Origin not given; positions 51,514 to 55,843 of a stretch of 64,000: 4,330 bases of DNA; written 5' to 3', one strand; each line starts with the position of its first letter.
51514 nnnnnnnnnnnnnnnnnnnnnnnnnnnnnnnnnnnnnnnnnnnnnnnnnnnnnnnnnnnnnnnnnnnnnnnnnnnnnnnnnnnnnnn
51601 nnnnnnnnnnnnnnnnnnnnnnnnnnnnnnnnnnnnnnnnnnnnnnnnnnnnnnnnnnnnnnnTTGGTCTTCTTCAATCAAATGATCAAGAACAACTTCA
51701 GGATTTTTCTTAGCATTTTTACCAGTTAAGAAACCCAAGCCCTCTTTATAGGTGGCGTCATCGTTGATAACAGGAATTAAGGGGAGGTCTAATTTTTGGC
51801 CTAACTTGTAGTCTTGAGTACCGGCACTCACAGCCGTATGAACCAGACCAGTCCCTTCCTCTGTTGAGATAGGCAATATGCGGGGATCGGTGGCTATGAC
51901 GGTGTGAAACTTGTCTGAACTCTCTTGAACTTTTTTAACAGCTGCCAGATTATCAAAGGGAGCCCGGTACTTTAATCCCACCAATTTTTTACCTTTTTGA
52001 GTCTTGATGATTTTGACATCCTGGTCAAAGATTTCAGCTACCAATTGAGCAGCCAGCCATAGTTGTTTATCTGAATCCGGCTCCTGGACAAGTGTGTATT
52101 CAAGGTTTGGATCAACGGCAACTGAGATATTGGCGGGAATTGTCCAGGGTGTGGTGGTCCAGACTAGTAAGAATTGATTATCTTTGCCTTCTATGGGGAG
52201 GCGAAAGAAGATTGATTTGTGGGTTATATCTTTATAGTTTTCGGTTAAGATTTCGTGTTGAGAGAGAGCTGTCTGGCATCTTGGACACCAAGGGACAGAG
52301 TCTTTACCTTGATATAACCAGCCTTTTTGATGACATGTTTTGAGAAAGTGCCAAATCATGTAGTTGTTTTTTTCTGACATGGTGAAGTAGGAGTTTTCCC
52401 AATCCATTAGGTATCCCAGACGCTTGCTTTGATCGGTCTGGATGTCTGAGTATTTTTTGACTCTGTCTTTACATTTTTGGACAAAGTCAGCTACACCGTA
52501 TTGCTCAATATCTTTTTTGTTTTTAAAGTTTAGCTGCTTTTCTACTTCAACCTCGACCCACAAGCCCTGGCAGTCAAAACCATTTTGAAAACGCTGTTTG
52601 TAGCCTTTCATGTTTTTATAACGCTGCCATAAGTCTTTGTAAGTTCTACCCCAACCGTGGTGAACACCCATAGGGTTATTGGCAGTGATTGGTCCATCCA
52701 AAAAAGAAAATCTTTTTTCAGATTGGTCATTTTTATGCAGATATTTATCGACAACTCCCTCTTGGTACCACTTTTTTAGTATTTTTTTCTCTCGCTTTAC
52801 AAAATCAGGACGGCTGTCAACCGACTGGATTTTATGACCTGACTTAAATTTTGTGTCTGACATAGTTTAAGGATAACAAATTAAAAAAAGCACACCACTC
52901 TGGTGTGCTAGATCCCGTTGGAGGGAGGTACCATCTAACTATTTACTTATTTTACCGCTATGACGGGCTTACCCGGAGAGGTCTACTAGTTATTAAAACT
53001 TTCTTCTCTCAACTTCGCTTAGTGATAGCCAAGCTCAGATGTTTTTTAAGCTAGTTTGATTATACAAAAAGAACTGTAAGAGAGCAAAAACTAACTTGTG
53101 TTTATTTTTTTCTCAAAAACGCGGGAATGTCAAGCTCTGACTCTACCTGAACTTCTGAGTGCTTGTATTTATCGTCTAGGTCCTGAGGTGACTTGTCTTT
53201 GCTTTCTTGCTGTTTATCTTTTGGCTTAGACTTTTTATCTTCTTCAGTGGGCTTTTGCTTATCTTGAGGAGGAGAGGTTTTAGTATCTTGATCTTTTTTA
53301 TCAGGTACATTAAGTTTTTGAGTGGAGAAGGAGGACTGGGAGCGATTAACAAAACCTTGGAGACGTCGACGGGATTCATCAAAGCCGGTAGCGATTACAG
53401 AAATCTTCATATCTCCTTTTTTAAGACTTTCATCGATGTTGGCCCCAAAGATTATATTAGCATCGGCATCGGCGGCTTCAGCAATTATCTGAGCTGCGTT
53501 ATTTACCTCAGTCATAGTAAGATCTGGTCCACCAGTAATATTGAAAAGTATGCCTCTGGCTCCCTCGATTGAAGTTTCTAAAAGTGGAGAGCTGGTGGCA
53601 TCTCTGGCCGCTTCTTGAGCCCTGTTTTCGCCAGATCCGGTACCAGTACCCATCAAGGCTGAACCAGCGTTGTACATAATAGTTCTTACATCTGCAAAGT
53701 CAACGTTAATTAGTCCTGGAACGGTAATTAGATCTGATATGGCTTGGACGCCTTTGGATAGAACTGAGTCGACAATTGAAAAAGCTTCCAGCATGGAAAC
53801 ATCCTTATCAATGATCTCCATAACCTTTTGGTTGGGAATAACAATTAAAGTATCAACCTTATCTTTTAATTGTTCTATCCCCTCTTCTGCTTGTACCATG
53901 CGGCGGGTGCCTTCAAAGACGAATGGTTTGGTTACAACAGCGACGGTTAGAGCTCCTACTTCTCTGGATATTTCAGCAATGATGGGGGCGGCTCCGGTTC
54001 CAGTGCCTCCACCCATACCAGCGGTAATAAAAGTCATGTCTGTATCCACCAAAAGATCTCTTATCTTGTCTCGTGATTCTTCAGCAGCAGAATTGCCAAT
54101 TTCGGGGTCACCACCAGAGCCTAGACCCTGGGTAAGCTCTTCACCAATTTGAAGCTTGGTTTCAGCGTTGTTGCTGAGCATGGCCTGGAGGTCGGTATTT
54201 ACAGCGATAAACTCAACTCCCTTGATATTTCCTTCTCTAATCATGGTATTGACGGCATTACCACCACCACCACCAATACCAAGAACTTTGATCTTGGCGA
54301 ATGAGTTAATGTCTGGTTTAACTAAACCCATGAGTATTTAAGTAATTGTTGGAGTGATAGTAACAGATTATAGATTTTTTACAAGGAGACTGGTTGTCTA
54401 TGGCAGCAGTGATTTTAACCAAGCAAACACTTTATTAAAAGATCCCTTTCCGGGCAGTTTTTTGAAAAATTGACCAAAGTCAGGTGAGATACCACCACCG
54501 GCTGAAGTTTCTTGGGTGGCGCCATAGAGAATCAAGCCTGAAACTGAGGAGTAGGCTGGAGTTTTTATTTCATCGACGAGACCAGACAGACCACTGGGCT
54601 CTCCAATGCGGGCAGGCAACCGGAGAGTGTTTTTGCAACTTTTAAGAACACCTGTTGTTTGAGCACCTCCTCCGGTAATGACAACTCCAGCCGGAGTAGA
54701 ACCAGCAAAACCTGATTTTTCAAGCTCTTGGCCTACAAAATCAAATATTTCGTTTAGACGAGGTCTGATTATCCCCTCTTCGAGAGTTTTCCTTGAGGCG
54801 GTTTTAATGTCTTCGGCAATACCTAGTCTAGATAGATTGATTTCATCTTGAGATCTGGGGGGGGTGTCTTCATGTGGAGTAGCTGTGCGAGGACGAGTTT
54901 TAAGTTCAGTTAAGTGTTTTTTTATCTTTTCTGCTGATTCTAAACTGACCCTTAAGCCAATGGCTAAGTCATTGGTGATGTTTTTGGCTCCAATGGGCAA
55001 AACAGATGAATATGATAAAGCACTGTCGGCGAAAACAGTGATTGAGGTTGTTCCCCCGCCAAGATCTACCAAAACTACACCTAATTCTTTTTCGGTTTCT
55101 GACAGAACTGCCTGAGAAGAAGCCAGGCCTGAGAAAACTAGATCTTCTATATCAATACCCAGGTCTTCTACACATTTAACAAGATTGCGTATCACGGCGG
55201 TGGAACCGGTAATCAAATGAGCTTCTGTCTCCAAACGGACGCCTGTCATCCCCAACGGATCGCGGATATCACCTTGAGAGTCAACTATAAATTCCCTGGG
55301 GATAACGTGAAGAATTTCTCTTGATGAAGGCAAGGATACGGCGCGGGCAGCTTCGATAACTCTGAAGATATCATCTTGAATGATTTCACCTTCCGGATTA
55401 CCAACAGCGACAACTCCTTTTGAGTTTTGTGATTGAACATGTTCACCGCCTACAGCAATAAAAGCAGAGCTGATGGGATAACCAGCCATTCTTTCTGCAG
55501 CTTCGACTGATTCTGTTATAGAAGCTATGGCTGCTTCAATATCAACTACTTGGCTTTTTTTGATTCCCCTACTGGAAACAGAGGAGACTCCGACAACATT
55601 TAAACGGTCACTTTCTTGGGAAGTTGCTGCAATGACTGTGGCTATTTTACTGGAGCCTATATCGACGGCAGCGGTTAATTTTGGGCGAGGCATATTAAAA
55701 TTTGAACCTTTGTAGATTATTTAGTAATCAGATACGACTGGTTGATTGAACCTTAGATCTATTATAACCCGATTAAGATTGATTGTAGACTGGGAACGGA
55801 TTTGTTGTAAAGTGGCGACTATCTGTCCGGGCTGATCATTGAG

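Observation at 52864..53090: Putative Ile-specific T-box riboswitch/attenuator upstream of ileS in a CPR-like genome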

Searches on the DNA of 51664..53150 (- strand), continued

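Call 40: search_with_rna_model(model_id=R1, sources=[L086, L087, L088, L089], max_evalue=1, show_alignments=4)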
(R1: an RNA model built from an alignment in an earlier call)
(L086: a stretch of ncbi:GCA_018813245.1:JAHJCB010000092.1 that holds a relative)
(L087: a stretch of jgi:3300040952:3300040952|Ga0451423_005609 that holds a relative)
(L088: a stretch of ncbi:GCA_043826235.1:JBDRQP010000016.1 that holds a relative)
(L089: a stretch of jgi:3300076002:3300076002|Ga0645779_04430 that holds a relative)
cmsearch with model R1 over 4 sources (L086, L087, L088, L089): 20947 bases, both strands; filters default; matches with E-value up to 1: 1.
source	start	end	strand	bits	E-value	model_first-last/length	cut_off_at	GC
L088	2275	2380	+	30.6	2.6e-05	1-84/84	no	0.45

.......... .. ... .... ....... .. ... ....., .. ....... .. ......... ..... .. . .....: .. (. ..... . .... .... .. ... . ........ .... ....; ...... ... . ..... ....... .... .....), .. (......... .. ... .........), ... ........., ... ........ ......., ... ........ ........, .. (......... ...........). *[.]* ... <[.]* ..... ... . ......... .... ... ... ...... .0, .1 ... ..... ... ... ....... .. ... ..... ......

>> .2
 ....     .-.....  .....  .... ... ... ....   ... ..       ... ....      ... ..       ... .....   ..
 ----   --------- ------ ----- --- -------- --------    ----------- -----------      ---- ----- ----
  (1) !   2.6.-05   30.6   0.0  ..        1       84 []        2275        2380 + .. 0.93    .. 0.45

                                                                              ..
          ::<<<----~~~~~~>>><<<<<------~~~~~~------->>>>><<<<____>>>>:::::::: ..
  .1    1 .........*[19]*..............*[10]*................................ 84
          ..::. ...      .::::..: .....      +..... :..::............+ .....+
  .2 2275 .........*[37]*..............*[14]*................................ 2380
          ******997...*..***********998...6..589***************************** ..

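Call 48: search_with_rna_model(model_id=R1, sources=[L090, L091, L092, L093, L094, L095], max_evalue=1, show_alignments=4)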
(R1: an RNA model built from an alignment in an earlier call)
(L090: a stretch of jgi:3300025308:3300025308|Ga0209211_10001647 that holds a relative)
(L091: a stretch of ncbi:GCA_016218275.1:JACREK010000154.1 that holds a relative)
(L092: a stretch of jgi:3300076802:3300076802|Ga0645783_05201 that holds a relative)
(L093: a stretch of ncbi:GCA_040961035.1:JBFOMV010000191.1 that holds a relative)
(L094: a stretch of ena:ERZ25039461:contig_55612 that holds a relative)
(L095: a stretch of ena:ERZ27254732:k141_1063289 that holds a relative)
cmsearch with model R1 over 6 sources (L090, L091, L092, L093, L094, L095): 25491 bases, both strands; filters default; matches with E-value up to 1: 2.
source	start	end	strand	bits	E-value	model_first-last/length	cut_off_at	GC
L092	1282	1363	+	43.1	6.6e-08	1-84/84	no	0.49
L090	1310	1388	+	41.3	1.6e-07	1-84/84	no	0.49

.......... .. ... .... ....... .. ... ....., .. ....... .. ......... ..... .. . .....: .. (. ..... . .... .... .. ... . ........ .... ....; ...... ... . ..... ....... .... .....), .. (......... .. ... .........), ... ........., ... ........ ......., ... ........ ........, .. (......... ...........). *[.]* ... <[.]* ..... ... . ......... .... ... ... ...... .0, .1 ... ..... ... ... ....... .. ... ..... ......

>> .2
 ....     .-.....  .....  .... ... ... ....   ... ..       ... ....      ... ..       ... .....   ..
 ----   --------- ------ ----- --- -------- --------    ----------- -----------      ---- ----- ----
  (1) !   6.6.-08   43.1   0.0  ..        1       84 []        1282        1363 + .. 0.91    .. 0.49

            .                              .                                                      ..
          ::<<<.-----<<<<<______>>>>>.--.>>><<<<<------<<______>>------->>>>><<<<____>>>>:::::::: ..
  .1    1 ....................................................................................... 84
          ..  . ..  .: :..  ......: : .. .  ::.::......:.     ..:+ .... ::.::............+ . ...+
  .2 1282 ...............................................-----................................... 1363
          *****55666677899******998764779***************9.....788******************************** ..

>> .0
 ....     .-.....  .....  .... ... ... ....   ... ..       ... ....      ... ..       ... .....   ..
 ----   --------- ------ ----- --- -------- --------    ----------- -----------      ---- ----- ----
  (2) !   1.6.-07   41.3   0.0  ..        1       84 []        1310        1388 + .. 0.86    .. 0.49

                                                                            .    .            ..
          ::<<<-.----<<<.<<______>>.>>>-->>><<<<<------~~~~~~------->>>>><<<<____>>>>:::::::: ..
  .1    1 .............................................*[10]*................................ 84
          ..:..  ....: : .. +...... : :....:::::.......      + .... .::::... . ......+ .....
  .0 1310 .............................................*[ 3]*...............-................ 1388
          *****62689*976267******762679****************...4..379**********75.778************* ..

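Call 63: search_rna_families(sources=[L088, L090, L092, L048, L074], threshold=evalue, max_evalue=1)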
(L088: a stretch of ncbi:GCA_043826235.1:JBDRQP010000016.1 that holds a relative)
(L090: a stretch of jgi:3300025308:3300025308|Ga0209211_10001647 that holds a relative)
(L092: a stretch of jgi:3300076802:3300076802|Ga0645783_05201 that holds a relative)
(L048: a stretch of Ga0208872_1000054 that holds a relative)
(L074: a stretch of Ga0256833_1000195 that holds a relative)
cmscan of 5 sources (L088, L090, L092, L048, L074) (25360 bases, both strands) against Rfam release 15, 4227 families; matches with E-value up to 1: 3.
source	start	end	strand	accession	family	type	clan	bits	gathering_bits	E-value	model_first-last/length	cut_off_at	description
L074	2127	2425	+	RF00230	T-box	Cis-reg; leader;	-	69.9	93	1.7e-13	1-219/219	no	T-box leader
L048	2252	2403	+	RF00230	T-box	Cis-reg; leader;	-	57.3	93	3e-10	1-219/219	no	T-box leader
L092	1264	1425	+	RF00230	T-box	Cis-reg; leader;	-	45.8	93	2.7e-07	1-219/219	no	T-box leader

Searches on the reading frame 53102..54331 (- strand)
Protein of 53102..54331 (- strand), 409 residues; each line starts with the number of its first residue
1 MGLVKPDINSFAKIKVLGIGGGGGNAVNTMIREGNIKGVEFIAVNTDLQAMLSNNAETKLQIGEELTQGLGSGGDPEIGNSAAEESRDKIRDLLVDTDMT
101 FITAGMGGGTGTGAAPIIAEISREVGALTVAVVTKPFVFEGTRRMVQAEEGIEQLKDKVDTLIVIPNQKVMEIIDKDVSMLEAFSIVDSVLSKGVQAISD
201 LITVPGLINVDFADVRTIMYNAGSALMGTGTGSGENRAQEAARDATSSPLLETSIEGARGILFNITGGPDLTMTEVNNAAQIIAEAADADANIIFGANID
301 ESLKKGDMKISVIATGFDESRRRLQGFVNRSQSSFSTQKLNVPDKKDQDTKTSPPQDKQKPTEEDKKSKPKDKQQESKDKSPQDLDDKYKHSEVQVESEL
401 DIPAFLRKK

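Call 8: search_protein_families(library=ncbifam, proteins=[window:53102-54331:-])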
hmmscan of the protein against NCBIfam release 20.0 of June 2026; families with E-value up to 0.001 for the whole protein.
window:53102-54331:- (409 aa): 1 family
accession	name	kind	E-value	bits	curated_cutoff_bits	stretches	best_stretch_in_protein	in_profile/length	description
TIGR00065.1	ftsZ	equivalog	3e-126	421.5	295.2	1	11-331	17-338/353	cell division protein FtsZ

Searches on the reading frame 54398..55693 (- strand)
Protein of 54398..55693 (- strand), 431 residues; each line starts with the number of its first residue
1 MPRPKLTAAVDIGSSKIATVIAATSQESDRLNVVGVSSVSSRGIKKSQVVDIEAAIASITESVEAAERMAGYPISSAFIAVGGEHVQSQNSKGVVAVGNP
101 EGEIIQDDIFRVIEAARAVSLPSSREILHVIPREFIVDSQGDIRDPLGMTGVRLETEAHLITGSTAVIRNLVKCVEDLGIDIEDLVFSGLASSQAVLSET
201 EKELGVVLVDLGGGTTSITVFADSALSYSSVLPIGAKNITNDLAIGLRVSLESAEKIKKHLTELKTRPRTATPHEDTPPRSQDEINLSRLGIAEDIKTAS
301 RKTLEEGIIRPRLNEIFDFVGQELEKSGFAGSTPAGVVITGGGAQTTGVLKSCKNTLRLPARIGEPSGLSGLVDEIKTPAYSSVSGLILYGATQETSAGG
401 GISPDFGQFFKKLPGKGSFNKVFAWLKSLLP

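Call 8: search_protein_families(library=ncbifam, proteins=[window:54398-55693:-])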
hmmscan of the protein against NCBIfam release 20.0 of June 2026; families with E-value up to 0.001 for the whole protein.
window:54398-55693:- (431 aa): 10 families
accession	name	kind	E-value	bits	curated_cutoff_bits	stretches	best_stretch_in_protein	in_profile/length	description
TIGR01174.1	ftsA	equivalog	6.6e-116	387.4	175.85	1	8-390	3-371/371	cell division protein FtsA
NF007009.0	PRK09472.1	equivalog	5.1e-80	269.6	409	1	5-397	8-392/420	cell division protein FtsA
TIGR02529.1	EutJ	subfamily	1.1e-10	41.4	152.1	1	166-261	75-165/239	ethanolamine utilization protein EutJ family protein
NF011660.0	PRK15080.1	equivalog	6.2e-10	38.7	182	1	176-263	118-200/277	ethanolamine utilization protein EutJ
NF010539.0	PRK13927.1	subfamily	1.1e-06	27.8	293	1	201-365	148-312/339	rod shape-determining protein MreB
TIGR01175.1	pilM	subfamily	2.6e-06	26.7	133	1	194-285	178-244/348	type IV pilus assembly protein PilM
TIGR00904.1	mreB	subfamily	1.4e-05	24.3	365.75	1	201-365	147-312/334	MreB/Mrl family cell shape determining protein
TIGR03706.1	exo_poly_only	exception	0.00022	20.6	307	0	192-263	114-184/300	exopolyphosphatase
NF007992.0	PRK10719.1-3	equivalog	0.00026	20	598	1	178-242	121-183/478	ethanolamine ammonia-lyase reactivating factor EutA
NF010540.1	PRK13929.1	exception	0.00048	19.3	515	1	163-364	108-309/334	rod-share determining protein MreBH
